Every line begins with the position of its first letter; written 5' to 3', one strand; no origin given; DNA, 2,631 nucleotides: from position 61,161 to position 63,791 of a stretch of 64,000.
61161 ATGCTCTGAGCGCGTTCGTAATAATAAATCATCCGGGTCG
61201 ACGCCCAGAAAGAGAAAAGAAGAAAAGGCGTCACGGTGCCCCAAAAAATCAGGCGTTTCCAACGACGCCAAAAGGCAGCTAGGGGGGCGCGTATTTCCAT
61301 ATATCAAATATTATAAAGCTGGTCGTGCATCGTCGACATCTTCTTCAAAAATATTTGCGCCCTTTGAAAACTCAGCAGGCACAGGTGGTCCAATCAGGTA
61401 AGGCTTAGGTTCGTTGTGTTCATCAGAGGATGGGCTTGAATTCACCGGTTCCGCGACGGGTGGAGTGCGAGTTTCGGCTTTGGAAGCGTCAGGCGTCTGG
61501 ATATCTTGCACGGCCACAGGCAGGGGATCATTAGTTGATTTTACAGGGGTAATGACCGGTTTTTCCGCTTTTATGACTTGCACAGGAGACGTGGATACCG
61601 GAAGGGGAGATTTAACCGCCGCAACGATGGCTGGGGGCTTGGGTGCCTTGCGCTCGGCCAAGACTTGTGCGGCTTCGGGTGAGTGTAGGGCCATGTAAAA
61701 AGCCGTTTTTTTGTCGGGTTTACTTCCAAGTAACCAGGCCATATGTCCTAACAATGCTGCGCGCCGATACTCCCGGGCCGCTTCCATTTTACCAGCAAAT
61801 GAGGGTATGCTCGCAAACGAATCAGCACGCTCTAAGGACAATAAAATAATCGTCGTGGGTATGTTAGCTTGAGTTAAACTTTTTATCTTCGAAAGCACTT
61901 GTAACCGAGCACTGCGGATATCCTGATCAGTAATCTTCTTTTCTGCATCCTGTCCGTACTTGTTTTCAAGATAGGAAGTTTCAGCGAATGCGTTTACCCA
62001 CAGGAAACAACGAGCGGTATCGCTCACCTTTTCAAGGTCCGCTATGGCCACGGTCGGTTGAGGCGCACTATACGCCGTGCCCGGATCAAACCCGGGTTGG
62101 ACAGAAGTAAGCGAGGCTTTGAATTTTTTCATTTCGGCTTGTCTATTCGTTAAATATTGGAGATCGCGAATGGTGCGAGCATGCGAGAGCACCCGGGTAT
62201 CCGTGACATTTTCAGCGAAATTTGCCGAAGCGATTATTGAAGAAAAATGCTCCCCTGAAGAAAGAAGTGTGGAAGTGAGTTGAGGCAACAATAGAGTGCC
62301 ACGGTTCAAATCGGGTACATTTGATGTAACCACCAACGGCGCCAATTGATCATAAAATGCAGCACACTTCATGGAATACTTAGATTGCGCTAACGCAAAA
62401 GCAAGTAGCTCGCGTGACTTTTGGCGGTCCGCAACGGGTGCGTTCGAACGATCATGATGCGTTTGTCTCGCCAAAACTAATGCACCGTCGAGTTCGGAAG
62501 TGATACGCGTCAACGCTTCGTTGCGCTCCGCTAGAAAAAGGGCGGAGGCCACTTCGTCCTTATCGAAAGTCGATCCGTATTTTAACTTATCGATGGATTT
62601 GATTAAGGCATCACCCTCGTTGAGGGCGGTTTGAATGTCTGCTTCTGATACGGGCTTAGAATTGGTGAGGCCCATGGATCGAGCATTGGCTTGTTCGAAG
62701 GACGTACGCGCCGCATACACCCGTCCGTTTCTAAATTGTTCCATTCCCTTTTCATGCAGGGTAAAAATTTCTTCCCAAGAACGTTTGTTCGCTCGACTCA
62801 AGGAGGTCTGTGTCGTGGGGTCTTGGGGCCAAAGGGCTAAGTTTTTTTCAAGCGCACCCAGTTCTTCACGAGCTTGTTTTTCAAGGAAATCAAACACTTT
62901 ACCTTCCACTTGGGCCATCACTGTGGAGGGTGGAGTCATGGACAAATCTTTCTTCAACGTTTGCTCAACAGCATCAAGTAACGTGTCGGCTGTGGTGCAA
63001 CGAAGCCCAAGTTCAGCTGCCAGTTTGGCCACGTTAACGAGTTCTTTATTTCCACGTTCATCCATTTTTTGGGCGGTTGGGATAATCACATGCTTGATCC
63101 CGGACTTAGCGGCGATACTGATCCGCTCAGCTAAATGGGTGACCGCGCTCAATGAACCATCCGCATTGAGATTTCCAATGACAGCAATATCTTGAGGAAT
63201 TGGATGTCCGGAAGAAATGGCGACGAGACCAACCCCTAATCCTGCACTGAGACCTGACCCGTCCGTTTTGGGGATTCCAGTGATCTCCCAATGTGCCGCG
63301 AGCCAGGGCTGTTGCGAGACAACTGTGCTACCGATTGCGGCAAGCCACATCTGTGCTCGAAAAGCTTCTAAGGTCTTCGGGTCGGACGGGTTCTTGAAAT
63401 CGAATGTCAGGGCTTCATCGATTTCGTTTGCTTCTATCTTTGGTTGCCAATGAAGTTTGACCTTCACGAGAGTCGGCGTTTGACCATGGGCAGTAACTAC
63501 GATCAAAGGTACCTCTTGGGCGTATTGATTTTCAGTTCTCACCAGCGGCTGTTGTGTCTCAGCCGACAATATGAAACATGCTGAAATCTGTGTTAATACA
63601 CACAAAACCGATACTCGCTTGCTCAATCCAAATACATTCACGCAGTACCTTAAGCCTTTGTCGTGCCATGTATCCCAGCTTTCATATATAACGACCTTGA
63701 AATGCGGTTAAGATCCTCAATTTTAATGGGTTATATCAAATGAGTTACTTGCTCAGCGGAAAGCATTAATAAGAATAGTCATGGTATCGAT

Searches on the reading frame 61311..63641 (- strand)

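Call 18: search_protein_families(library=pfam, proteins=[window:61311-63641:-], max_evalue=0.001)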
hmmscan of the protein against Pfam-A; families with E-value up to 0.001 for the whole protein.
window:61311-63641:- (776 aa): 2 families
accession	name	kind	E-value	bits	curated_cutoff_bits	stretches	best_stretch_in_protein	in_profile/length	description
PF05362.19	Lon_C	-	8.1e-06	26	21.1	1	123-194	105-175/205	Lon protease (S16) C-terminal proteolytic domain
PF13541.12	ChlI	-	1.5e-05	25.4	27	1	126-190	56-120/121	Subunit ChlI of Mg-chelatase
